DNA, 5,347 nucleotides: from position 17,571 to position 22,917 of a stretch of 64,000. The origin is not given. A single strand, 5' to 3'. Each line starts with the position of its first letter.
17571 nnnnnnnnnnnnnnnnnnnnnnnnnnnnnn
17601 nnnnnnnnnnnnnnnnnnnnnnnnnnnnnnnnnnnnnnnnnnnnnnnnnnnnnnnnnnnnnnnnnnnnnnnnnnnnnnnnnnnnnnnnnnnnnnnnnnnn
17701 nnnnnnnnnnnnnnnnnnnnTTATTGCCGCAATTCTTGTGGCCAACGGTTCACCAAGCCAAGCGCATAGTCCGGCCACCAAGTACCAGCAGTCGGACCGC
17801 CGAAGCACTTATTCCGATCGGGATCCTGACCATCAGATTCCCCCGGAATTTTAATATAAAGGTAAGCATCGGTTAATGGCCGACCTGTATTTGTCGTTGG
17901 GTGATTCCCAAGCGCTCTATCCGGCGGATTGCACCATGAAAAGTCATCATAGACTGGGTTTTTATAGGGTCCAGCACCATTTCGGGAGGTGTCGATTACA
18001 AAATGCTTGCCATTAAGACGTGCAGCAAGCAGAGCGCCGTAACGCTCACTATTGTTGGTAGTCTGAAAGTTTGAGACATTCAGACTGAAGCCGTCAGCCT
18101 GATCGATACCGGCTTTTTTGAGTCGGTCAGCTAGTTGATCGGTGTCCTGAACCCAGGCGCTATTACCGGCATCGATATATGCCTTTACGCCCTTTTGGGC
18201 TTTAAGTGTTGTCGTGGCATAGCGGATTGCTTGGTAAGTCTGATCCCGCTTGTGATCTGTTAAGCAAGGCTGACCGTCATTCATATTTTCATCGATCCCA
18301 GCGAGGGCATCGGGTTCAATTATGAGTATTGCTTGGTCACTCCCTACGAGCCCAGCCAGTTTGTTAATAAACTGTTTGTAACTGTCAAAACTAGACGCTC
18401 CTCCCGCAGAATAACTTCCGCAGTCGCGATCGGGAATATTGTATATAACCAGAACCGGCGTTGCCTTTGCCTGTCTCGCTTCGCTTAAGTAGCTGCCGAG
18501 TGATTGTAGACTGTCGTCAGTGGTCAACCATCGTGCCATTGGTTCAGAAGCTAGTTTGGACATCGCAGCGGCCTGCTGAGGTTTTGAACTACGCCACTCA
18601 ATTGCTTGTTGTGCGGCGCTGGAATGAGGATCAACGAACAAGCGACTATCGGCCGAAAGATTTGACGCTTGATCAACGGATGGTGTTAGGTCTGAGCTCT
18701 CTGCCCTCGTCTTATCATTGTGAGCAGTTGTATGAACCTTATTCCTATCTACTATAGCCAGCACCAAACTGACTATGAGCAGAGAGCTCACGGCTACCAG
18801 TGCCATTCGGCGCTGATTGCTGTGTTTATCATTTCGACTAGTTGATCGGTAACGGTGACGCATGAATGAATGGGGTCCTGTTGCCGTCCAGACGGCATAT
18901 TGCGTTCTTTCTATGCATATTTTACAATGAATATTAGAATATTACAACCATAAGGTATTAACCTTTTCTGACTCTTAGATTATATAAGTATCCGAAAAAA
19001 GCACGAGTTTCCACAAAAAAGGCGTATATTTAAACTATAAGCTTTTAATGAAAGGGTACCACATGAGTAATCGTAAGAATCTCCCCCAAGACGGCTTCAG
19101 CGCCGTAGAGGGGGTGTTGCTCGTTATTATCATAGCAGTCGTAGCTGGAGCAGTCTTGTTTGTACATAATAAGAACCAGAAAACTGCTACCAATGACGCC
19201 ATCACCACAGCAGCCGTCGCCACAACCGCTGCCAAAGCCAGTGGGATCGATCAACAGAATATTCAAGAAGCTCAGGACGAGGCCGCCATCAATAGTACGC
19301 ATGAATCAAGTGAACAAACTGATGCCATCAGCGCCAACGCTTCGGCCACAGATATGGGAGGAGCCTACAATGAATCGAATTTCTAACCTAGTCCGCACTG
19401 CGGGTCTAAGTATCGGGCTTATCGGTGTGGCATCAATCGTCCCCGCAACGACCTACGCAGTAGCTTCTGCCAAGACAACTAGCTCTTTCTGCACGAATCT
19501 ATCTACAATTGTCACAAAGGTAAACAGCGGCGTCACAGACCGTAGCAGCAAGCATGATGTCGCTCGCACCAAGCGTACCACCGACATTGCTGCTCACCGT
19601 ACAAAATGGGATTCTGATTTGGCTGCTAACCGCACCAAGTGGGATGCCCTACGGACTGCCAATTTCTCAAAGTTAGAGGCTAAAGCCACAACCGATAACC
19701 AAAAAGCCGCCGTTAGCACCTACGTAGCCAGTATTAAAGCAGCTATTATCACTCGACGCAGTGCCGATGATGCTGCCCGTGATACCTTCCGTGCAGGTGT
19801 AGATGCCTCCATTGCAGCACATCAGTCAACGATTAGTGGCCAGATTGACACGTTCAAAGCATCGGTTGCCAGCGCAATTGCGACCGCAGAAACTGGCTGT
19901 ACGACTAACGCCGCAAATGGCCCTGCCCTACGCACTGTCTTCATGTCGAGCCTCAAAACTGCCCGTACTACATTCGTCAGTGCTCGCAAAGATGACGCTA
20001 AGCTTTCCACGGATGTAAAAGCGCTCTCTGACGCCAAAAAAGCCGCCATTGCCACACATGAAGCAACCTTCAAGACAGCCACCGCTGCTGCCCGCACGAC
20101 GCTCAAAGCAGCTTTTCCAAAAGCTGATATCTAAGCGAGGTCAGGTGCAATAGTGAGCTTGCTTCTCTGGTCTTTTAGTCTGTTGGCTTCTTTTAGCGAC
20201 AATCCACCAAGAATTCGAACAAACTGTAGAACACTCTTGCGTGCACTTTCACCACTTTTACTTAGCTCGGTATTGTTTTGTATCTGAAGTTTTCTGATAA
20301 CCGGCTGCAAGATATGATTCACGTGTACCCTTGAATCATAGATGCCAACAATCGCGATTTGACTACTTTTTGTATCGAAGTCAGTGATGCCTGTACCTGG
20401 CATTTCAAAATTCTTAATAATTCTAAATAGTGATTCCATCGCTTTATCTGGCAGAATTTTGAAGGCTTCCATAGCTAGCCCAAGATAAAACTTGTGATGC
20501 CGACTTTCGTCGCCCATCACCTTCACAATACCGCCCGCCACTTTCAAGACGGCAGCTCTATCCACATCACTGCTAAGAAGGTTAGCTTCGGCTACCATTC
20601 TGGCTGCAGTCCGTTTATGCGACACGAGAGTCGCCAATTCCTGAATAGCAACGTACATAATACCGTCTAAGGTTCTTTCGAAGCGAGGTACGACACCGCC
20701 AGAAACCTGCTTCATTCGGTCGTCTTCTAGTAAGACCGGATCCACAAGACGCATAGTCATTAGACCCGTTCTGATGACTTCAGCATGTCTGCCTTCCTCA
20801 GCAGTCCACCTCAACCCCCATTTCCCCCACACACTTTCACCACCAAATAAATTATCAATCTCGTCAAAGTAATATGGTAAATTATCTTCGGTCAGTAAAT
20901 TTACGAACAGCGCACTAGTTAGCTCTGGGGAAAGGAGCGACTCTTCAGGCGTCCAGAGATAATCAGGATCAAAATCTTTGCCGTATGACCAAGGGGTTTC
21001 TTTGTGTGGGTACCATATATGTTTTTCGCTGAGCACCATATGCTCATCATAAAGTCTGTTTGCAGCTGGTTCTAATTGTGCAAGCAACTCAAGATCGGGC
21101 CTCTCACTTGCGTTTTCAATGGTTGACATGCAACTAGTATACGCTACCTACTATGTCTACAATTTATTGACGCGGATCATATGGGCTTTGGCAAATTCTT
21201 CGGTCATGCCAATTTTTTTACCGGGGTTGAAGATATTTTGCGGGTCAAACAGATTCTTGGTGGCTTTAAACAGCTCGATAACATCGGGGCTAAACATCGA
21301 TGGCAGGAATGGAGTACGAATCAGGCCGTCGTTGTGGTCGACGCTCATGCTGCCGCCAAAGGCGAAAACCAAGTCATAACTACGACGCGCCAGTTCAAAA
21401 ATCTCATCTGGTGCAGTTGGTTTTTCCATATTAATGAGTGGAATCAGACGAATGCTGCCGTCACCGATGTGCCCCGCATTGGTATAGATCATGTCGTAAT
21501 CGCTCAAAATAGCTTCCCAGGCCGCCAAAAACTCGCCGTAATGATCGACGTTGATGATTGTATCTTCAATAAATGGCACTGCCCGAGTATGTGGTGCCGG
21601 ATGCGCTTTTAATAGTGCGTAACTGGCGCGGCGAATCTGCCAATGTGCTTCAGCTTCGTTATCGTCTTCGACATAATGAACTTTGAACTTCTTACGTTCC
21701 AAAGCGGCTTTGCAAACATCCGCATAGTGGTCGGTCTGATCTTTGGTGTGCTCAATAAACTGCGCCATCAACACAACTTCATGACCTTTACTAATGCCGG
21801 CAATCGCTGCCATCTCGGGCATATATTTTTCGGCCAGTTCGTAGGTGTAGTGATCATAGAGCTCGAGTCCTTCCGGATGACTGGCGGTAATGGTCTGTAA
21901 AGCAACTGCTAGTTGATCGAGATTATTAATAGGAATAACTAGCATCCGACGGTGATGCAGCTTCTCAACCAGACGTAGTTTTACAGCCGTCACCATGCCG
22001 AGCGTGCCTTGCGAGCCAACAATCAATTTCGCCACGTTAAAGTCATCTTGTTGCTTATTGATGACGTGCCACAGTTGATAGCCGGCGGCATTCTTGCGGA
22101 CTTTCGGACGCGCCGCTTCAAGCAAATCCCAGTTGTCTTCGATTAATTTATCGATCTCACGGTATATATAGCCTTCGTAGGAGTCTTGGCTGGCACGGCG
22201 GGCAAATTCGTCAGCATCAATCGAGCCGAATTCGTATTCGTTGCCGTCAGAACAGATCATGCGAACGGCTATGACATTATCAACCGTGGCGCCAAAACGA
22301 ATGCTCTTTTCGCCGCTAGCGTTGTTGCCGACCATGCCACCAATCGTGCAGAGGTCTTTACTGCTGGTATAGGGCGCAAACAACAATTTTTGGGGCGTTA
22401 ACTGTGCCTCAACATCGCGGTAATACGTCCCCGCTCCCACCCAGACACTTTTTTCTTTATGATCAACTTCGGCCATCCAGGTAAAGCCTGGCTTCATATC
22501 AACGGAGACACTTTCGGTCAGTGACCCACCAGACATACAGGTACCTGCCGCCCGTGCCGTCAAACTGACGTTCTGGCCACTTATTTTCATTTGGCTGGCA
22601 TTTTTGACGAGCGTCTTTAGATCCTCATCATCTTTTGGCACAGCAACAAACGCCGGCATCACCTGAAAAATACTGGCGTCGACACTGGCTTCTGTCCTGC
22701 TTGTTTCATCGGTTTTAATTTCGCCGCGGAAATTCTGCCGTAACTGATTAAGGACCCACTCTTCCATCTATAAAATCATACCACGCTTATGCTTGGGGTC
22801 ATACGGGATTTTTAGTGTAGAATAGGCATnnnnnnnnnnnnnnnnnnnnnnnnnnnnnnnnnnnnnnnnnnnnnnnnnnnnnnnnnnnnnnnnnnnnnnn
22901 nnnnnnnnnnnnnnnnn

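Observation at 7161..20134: Candidate 13-kb cell-surface/attachment supra-locus: Kelch giant, Crp/Fnr switch, glycan synthase-oxidase-hydrolase set, and type IV pilin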

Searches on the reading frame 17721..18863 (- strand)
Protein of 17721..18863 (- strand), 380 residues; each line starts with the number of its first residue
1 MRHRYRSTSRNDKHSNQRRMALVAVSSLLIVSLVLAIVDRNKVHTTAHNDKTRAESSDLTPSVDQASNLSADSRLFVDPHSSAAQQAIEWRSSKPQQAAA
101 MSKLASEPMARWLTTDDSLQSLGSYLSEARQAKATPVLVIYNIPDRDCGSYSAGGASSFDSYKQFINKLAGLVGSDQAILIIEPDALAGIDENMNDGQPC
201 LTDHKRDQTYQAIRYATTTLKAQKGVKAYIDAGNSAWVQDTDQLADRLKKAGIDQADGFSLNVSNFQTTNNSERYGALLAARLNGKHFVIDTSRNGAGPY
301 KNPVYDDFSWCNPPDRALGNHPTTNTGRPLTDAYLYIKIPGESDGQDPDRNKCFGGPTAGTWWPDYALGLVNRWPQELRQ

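Call 4: search_protein_families(library=pfam, proteins=[window:17721-18863:-], max_evalue=0.01)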
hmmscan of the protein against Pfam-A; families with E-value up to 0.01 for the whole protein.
window:17721-18863:- (380 aa): 2 families
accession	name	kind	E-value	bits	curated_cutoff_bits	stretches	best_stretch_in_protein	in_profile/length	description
PF01341.22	Glyco_hydro_6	-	1.3e-67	229.3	27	1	86-347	4-297/305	Glycosyl hydrolases family 6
PF14575.11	EphA2_TM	-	0.0056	17.8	28.9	0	21-80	4-56/74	Ephrin type-A receptor 2 transmembrane domain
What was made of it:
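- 17721..18863 (-): Membrane-anchored GH6 endoglucanase, CslZ-like. 380 aa with transmembrane helix 20-38. Lies 20 nt upstream of the cupredoxin gene on the same strand. PF01341 at 1.3e-67 (call 4).
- Checked: GH6, 17721-18863 (1.3e-67, call 4).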

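Call 52: search_protein_families(library=ncbifam, proteins=[window:17721-18863:-], max_evalue=0.01)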
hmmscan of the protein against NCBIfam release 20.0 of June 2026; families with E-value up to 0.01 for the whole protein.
window:17721-18863:- (380 aa): 0 families

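Call 68: search_solved_structures(query=window:17721-18863:-, max_evalue=0.001, show_alignments=1)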
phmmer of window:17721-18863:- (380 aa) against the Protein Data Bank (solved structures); distinct sequences matched with E-value up to 0.001: 46.
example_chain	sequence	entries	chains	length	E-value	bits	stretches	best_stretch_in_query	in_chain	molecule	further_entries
1uoz_A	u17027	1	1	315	4.9e-59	203.6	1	68-372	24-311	PUTATIVE CELLULASE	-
1up0_A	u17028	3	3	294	1.7e-58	201.8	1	71-372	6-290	PUTATIVE CELLULASE CEL6 | CELA1 PROTEIN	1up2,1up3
6fao_A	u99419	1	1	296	5.4e-53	183.7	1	71-345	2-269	Glycoside hydrolase family 6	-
1tml_A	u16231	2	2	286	1e-43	153.2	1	72-345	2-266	ENDO-1,4-BETA-D-GLUCANASE | ENDOGLUCANASE E-2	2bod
2boe_X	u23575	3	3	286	1.9e-42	149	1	72-345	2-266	ENDOGLUCANASE E-2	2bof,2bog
5jx5_A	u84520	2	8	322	5e-38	134.5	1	85-371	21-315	Glucanase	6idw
3rpt_X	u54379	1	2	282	3.7e-26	95.4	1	72-345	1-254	Endoglucanase E-2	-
3ru8_X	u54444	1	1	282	3.6e-25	92.1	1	72-345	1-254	Epitope Scaffold 2bodx43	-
4a05_A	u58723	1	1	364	1.4e-24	90.2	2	75-238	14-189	CELLOBIOHYDROLASE FAMILY 6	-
4i5r_A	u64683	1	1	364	5.7e-23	84.9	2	94-239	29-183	Chimeric cel6A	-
4i5u_A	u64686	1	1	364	1.5e-22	83.6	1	94-350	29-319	Chimeric cel6A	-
1ocj_A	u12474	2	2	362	4.2e-22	82.1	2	94-239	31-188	CELLOBIOHYDROLASE II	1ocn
1bvw_A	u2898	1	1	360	4.5e-22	82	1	94-348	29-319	PROTEIN (CELLOBIOHYDROLASE II)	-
1gz1_A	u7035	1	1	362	4.6e-22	81.9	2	94-239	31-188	CELLOBIOHYDROLASE II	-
1ocb_A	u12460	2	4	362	5.2e-22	81.8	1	94-348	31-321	CELLOBIOHYDROLASE II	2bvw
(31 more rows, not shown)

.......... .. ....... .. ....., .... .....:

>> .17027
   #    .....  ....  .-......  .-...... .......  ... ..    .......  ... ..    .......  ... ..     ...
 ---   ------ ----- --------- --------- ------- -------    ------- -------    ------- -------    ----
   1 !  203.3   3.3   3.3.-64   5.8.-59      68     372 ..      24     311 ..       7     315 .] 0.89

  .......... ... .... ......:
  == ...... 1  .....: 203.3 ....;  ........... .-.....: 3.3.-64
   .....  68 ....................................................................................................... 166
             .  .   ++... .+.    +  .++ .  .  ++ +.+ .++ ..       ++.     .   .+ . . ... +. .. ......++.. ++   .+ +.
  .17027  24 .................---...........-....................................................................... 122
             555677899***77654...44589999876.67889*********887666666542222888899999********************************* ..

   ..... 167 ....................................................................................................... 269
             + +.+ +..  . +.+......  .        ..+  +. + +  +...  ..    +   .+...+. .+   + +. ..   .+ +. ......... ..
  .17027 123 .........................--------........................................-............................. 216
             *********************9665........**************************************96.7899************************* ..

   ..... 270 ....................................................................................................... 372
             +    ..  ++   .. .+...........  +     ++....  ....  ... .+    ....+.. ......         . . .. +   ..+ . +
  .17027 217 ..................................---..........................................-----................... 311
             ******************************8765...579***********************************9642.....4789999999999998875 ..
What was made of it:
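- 17721..18863 (-): M. tuberculosis Cel6 (1UOZ) at 4.9e-59 and T. fusca endoglucanase E2 at 1e-43 (call 68).
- GH6 enzymes are classical cellulases (call 68).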

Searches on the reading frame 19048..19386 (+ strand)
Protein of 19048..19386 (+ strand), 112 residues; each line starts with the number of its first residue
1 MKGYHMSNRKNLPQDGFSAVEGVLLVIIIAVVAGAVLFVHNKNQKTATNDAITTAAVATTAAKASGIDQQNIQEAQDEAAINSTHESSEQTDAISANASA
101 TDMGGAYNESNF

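Call 4: search_protein_families(library=pfam, proteins=[window:19048-19386:+], max_evalue=0.01)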
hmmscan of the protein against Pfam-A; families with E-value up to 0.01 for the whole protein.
window:19048-19386:+ (112 aa): 2 families
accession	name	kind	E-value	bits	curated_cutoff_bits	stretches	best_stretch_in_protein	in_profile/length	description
PF14221.11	DUF4330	-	0.0043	17.6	27.6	1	18-84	15-83/167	Domain of unknown function (DUF4330)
PF03812.18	KdgT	-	0.0047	16.8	25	1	18-66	215-261/305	2-keto-3-deoxygluconate permease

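Call 52: search_protein_families(library=ncbifam, proteins=[window:19048-19386:+], max_evalue=0.01)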
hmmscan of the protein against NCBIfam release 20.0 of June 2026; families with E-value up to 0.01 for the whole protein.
window:19048-19386:+ (112 aa): 2 families
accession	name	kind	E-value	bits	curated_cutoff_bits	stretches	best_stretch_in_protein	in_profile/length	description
NF042931.1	SAG1386_EF1546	equivalog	3.5e-05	23.9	80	1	23-91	36-106/158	SAG1386/EF1546 family surface-associated protein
NF007862.0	PRK10574.1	equivalog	0.0085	16.2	138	1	14-101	4-92/145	prepilin peptidase-dependent pilin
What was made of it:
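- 19048..19386 (+): Small protein of 112 aa with a prepilin-like N-terminus (G-FSAVE plus a hydrophobic helix) and a low-complexity tail. Not conserved beside the cassette. Weak NCBIfam hits (call 52).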

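Call 79: search_protein_families(library=pfam, proteins=[window:19048-19386:+], max_evalue=10)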
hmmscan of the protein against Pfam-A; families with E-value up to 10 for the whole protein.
window:19048-19386:+ (112 aa): 13 families
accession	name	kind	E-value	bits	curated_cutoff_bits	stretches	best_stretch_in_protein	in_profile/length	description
PF14221.11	DUF4330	-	0.0043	17.6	27.6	1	18-84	15-83/167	Domain of unknown function (DUF4330)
PF03812.18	KdgT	-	0.0047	16.8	25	1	18-66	215-261/305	2-keto-3-deoxygluconate permease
PF02932.22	Neur_chan_memb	-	0.018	15.7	28.1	1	24-95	67-134/233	Neurotransmitter-gated ion-channel transmembrane region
PF14256.11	YwiC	-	0.03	15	25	1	24-62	85-123/126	YwiC-like protein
PF12597.13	Cox20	-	0.055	13.7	25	1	21-60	27-66/101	Cytochrome c oxidase assembly protein COX20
PF13190.11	PDGLE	-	0.067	13.5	27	1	1-37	64-100/102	PDGLE domain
PF03929.21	PepSY_TM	-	0.074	13.3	28.8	1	23-89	11-76/295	PepSY-associated TM region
PF00335.26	Tetraspanin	-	0.13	12.4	32.1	1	23-75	82-137/225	Tetraspanin family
PF05805.17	L6_membrane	-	0.18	11.7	30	1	21-62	10-53/191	L6 membrane protein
PF23714.1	Rv3627c_N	-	0.75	10.2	27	1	19-62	13-53/58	Carboxypeptidase Rv3627c-like, N-terminal domain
PF11240.13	DUF3042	-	1.9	8.9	25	0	26-41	13-28/54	Protein of unknown function (DUF3042)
PF21827.1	New_glue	-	3.2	8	31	0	26-92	6-60/94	New glue protein family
PF07790.16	Pilin_N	-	3.3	9.1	25.2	0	20-55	6-45/78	Archaeal Type IV pilin, N-terminal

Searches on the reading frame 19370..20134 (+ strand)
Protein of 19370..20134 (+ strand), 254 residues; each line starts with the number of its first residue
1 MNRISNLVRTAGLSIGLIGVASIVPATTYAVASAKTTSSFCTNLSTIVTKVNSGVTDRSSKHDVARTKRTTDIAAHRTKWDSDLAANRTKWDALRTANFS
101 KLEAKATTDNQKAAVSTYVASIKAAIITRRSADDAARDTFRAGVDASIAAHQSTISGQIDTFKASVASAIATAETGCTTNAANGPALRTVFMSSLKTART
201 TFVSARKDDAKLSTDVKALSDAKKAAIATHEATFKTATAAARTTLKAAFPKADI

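Call 52: search_protein_families(library=ncbifam, proteins=[window:19370-20134:+], max_evalue=0.01)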
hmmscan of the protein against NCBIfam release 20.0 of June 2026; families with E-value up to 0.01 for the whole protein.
window:19370-20134:+ (254 aa): 0 families

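Call 79: search_protein_families(library=pfam, proteins=[window:19370-20134:+], max_evalue=10)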
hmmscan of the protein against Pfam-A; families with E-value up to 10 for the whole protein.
window:19370-20134:+ (254 aa): 3 families
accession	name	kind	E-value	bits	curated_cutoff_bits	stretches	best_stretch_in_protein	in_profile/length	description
PF06705.16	SF-assemblin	-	0.001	19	30.6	1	35-152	121-239/247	SF-assemblin/beta giardin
PF07875.18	Coat_F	-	0.31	11.8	25.7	1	218-250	9-41/63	Coat F domain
PF05823.17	Gp-FAR-1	-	0.6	11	29.2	1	204-251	85-132/149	Nematode fatty acid retinoid binding protein (Gp-FAR-1)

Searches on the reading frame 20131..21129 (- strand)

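Call 4: search_protein_families(library=pfam, proteins=[window:20131-21129:-], max_evalue=0.01)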
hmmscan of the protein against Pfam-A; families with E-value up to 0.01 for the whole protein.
window:20131-21129:- (332 aa): 1 family
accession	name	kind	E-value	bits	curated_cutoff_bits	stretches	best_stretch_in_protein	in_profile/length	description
PF03405.20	FA_desaturase_2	-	7.1e-46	157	22.7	1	13-320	3-313/325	Fatty acid desaturase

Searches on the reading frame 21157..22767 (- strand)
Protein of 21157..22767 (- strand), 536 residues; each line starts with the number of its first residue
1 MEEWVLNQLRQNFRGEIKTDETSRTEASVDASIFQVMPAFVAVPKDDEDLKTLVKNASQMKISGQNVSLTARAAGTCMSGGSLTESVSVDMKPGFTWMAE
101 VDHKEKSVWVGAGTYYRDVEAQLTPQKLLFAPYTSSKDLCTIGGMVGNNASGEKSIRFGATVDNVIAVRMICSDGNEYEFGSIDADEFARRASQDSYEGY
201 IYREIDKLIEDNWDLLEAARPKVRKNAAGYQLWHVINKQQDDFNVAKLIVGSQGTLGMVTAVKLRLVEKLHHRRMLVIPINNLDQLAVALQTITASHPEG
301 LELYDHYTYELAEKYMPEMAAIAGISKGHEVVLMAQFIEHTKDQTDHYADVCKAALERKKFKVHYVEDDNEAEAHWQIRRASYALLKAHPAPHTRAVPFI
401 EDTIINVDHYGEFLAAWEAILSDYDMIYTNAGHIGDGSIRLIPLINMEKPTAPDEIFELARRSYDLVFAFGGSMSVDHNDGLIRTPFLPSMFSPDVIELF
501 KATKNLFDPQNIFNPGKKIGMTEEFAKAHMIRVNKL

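Call 47: search_protein_families(library=pfam, proteins=[window:21157-22767:-], max_evalue=0.001)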
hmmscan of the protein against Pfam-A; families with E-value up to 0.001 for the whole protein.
window:21157-22767:- (536 aa): 2 families
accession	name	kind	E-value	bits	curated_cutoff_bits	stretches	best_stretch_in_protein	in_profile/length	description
PF02913.24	FAD-oxidase_C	-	2.5e-38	132.6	21.2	1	271-517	3-247/248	FAD linked oxidases, C-terminal domain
PF01565.28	FAD_binding_4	-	2.1e-25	89.5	26.4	1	38-178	1-136/139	FAD binding domain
